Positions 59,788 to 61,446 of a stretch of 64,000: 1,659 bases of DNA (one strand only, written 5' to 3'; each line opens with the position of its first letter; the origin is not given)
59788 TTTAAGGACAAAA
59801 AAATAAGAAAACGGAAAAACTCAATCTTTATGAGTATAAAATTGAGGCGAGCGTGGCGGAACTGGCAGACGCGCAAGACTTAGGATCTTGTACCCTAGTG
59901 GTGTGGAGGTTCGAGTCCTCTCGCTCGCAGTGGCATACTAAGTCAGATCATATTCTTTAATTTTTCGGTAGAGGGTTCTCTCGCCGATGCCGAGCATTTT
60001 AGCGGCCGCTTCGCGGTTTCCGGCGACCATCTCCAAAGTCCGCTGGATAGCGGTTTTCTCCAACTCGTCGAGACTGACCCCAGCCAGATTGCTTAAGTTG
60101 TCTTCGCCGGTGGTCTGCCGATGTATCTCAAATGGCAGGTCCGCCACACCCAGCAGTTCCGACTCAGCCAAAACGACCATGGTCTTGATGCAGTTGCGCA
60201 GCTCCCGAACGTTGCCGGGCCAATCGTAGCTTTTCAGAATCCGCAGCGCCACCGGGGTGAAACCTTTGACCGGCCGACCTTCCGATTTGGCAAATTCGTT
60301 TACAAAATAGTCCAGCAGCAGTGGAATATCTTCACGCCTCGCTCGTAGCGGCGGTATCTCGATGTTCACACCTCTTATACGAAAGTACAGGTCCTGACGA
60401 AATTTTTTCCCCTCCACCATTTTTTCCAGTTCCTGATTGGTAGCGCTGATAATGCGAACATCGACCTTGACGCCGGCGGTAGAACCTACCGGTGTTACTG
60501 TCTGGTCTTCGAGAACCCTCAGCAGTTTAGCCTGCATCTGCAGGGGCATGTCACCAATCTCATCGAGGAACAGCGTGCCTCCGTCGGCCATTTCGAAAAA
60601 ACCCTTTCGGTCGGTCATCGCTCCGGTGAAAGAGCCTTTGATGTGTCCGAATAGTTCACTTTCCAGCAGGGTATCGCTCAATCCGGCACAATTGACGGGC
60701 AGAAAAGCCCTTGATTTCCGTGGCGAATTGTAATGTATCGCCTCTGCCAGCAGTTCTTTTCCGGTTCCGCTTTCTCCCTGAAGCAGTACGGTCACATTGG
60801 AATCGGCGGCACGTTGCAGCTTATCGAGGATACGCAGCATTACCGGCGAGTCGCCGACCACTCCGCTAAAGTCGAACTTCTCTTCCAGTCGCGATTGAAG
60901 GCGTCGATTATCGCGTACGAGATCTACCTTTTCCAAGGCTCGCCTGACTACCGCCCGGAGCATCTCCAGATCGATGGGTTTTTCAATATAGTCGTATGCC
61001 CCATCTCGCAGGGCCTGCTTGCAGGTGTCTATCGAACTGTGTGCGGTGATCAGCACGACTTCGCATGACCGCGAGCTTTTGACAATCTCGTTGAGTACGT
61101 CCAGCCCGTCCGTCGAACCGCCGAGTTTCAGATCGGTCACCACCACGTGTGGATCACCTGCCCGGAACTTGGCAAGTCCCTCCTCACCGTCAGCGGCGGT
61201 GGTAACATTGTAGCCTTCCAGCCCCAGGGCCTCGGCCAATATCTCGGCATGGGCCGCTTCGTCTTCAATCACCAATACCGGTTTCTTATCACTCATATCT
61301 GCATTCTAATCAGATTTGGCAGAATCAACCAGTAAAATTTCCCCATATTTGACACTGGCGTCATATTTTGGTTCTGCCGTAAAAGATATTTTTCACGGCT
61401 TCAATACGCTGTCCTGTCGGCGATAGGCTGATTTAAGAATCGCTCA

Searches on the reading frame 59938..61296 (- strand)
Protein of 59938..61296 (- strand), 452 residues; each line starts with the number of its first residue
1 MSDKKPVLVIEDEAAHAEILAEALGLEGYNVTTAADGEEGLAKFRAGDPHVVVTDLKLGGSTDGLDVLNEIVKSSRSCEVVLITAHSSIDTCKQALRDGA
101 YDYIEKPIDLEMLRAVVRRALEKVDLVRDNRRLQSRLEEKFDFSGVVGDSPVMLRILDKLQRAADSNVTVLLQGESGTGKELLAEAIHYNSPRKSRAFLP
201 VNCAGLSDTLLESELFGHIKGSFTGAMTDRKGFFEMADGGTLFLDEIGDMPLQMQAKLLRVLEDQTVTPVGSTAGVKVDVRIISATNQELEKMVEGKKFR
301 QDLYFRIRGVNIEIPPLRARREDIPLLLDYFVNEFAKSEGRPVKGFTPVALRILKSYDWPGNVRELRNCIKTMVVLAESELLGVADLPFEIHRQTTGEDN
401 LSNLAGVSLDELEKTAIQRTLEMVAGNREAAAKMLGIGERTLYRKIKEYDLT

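Call 72: search_protein_families(library=pfam, proteins=[window:59938-61296:-], max_evalue=0.001)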
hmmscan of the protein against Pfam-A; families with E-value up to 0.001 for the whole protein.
window:59938-61296:- (452 aa): 10 families
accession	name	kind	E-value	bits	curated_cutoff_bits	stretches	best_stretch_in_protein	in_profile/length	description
PF00158.32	Sigma54_activat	-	6.9e-70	234.5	20.2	1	147-312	2-167/168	Sigma-54 interaction domain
PF25601.1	AAA_lid_14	-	1e-27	96.2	27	1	318-400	1-83/87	AAA+ ATPase lid domain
PF00072.30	Response_reg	-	3.2e-26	92.1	30.2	1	7-117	1-110/111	Response regulator receiver domain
PF14532.12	Sigma54_activ_2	-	8.7e-21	75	25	1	147-317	1-138/138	Sigma-54 interaction domain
PF02954.25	HTH_8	-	8.2e-13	48.3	22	1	409-449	2-42/42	Bacterial regulatory protein, Fis family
PF07728.20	AAA_5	-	4.9e-08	33.5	22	1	170-290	2-125/139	AAA domain (dynein-related subfamily)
PF00493.29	MCM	-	8.7e-06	25.4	23.3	1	165-303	55-188/224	MCM P-loop domain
PF00004.35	AAA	-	4.5e-05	24.4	21.2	1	170-288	1-110/131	ATPase family associated with various cellular activities (AAA)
PF01078.27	Mg_chelatase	-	0.00024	21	20.3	0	226-277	94-145/207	Magnesium chelatase, subunit ChlI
PF07724.20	AAA_2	-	0.00072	20.1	27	0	167-295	3-132/166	AAA domain (Cdc48 subfamily)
